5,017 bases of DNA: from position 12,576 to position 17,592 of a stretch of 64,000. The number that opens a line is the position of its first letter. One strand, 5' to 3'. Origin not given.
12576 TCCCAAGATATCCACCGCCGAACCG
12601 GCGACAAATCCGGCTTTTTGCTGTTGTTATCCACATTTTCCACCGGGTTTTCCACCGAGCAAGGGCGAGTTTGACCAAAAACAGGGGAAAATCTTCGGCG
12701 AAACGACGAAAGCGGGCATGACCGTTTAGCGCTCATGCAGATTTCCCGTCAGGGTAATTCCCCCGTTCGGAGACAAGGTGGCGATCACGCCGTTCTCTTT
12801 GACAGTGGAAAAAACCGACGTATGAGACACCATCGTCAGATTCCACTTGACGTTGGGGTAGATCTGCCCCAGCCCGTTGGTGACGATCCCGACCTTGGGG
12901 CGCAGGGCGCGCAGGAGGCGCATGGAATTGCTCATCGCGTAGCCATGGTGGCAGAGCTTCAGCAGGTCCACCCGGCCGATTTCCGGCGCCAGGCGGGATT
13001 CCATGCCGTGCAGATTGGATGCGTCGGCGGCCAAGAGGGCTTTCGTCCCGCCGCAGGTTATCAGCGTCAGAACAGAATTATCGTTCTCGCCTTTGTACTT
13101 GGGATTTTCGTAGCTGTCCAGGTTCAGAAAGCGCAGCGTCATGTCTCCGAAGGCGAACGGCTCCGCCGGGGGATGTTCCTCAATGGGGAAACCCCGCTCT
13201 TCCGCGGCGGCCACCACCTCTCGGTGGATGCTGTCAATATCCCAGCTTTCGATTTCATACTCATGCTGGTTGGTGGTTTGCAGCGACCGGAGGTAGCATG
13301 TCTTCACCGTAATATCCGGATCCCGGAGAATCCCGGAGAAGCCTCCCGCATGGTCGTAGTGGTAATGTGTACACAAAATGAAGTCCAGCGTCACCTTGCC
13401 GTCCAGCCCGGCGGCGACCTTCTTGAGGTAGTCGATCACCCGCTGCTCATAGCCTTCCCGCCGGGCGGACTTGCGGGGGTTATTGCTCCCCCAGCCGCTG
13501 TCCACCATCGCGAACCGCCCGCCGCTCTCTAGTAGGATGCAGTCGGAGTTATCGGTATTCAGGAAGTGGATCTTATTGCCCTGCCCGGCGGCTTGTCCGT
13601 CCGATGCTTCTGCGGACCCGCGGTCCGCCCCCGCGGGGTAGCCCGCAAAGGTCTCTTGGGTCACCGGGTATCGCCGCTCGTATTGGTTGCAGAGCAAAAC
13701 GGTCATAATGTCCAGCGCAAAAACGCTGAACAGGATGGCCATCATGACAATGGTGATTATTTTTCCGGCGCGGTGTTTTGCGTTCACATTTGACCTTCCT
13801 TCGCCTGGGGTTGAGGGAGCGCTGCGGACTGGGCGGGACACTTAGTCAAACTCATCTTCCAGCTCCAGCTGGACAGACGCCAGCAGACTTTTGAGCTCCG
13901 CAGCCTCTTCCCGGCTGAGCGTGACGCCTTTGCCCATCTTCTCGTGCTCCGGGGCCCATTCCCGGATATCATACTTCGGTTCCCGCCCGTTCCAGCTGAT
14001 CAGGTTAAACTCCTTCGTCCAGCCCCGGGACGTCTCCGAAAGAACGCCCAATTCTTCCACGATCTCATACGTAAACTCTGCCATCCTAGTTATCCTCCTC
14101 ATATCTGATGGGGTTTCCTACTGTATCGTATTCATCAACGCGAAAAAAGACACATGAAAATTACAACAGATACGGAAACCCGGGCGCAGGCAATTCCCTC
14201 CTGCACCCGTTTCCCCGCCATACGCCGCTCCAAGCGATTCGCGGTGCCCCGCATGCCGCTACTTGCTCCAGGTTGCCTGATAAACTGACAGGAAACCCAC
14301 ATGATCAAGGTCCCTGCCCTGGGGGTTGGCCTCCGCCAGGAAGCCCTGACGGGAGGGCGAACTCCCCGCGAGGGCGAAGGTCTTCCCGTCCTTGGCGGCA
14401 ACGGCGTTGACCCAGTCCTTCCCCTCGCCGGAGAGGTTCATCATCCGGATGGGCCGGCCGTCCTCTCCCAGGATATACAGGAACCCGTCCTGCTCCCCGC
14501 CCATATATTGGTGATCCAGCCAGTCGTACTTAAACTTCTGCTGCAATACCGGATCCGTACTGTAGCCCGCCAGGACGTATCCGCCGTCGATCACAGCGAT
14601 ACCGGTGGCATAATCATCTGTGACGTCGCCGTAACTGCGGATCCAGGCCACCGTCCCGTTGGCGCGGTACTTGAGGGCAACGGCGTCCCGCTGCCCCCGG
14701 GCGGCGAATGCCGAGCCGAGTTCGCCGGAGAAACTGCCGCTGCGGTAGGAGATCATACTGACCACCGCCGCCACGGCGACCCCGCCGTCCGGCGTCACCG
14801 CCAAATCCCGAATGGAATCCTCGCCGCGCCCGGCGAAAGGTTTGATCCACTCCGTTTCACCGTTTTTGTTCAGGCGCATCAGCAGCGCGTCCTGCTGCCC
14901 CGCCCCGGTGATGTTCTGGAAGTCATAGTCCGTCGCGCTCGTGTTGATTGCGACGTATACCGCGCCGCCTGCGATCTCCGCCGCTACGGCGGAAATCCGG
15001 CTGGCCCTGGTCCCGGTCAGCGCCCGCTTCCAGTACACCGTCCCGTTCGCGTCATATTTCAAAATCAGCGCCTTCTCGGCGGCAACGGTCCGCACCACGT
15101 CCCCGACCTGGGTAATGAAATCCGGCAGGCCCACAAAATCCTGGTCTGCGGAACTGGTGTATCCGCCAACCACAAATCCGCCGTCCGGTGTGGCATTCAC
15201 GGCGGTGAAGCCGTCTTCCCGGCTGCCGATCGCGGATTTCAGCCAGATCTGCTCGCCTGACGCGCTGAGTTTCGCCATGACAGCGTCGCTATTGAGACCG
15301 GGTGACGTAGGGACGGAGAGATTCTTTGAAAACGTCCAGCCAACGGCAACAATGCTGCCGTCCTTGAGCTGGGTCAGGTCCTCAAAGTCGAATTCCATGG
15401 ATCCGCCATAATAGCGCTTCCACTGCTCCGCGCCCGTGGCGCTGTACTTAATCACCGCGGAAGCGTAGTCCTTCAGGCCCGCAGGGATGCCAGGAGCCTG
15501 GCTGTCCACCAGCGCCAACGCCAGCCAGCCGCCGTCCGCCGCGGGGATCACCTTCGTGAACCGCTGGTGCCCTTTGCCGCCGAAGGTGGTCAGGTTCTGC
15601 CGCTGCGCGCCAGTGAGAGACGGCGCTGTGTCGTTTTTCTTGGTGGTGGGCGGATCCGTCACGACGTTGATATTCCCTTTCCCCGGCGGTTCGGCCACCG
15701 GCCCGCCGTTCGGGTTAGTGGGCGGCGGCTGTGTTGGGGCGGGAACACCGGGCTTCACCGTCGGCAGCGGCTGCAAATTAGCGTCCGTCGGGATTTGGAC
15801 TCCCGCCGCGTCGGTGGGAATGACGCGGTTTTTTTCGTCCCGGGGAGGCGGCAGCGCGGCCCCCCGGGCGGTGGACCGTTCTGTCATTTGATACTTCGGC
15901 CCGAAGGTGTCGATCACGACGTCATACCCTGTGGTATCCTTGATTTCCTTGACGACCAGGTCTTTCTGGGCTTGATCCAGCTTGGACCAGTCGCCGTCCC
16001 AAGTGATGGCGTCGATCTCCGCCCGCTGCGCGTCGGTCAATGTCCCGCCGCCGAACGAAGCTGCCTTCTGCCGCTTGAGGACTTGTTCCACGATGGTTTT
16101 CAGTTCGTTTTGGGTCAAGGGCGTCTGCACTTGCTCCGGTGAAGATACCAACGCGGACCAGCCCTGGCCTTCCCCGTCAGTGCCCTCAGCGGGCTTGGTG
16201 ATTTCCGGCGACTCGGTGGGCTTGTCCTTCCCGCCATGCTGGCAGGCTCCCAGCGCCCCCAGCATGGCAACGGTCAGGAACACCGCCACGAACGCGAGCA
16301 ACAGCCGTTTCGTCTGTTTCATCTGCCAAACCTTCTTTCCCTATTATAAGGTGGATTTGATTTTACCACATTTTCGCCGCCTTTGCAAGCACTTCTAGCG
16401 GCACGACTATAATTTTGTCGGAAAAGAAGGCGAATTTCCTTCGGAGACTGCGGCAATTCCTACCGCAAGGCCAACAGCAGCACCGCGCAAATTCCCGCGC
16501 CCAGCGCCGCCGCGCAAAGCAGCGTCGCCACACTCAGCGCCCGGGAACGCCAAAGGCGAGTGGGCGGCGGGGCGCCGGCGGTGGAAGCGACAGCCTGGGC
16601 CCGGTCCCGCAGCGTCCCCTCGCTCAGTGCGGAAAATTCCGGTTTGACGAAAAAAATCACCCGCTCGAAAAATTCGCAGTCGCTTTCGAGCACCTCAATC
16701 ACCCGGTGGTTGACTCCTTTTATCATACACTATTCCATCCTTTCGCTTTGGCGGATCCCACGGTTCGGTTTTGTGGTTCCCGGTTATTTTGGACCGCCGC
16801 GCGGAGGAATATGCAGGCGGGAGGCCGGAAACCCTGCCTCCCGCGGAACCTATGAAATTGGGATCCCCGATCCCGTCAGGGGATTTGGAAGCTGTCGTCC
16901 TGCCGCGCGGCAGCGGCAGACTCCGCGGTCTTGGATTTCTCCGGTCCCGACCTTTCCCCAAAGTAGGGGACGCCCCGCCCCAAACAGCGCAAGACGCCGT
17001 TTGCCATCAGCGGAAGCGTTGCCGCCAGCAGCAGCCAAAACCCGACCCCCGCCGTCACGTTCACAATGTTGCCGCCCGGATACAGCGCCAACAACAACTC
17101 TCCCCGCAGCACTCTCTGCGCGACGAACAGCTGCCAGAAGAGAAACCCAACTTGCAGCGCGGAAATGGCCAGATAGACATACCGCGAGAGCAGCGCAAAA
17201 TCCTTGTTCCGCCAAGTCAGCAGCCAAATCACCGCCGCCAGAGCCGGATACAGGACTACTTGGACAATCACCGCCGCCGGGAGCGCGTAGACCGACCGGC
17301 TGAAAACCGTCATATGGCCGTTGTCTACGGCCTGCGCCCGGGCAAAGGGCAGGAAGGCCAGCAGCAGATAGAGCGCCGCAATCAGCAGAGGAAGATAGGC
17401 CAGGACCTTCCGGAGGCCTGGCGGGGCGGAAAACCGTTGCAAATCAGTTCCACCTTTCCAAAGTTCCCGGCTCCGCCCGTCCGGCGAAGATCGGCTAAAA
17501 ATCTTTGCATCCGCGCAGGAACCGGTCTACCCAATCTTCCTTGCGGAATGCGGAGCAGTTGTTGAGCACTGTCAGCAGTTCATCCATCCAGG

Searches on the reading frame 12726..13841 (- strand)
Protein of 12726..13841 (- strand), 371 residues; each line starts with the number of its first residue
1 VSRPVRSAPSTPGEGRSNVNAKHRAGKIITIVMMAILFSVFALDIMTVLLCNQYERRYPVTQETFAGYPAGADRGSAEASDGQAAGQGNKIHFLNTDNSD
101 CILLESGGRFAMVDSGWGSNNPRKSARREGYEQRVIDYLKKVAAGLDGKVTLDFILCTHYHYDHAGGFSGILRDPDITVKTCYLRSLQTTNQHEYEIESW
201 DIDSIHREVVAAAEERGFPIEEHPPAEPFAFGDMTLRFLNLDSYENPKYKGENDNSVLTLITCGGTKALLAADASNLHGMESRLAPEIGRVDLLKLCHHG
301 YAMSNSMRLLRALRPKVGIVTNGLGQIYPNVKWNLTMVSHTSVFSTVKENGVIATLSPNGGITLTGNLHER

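Call 9: search_protein_families(library=pfam, proteins=[window:12726-13841:-], max_evalue=0.01)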
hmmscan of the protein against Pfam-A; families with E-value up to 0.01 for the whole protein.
window:12726-13841:- (371 aa): 2 families
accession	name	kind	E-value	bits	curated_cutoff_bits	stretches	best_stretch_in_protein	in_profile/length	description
PF00753.33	Lactamase_B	-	4e-11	43.7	22.7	1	97-199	4-91/196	Metallo-beta-lactamase superfamily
PF12706.13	Lactamase_B_2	-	9.4e-05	22.5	27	1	151-293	30-159/200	Beta-lactamase superfamily domain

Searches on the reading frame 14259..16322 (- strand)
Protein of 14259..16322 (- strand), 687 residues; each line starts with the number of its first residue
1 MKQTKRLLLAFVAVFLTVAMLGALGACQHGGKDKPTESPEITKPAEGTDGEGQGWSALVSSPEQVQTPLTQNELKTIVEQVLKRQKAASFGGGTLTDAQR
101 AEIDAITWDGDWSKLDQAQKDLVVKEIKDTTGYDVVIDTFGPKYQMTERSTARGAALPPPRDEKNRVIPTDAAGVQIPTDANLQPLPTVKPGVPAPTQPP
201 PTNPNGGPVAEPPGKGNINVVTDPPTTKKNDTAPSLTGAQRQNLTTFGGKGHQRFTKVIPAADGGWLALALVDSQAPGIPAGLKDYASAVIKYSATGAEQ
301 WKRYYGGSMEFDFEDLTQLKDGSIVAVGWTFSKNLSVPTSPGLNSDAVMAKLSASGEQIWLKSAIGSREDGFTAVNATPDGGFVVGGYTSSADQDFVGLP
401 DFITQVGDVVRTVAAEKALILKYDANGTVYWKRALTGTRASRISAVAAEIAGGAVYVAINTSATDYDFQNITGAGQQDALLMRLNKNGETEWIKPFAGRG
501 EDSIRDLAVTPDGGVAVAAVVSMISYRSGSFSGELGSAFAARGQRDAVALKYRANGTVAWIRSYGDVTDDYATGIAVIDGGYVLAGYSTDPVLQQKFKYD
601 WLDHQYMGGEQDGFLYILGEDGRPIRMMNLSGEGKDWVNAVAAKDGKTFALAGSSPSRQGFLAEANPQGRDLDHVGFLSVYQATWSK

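Call 9: search_protein_families(library=pfam, proteins=[window:14259-16322:-], max_evalue=0.01)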
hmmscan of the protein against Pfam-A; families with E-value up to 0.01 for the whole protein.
window:14259-16322:- (687 aa): 0 families

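Call 10: search_protein_families(library=ncbifam, proteins=[window:14259-16322:-], max_evalue=0.1)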
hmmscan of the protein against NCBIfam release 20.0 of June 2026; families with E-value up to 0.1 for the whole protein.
window:14259-16322:- (687 aa): 2 families
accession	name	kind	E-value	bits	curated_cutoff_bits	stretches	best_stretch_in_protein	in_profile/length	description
NF047494.1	Lepto_SBBP_lipo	equivalog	4.4e-14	52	400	2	415-578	218-371/466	SBBP repeat beta-propeller lipoprotein, LipL53 family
TIGR02608.1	delta_60_rpt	domain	0.022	14.6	76.5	0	313-356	3-38/55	delta-60 repeat domain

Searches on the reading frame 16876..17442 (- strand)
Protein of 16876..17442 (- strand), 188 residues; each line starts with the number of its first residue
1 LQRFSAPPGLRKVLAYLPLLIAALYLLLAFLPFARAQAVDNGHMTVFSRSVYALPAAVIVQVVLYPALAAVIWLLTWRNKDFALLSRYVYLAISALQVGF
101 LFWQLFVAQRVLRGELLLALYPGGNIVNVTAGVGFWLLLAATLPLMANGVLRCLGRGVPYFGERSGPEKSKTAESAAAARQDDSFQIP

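Call 9: search_protein_families(library=pfam, proteins=[window:16876-17442:-], max_evalue=0.01)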
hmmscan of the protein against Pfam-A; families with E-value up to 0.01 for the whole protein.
window:16876-17442:- (188 aa): 0 families

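Call 10: search_protein_families(library=ncbifam, proteins=[window:16876-17442:-], max_evalue=0.1)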
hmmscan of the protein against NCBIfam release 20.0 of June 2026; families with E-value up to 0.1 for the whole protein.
window:16876-17442:- (188 aa): 0 families

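Call 49: search_protein_families(library=pfam, proteins=[window:16876-17442:-], max_evalue=10)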
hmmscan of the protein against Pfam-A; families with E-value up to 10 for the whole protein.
window:16876-17442:- (188 aa): 0 families
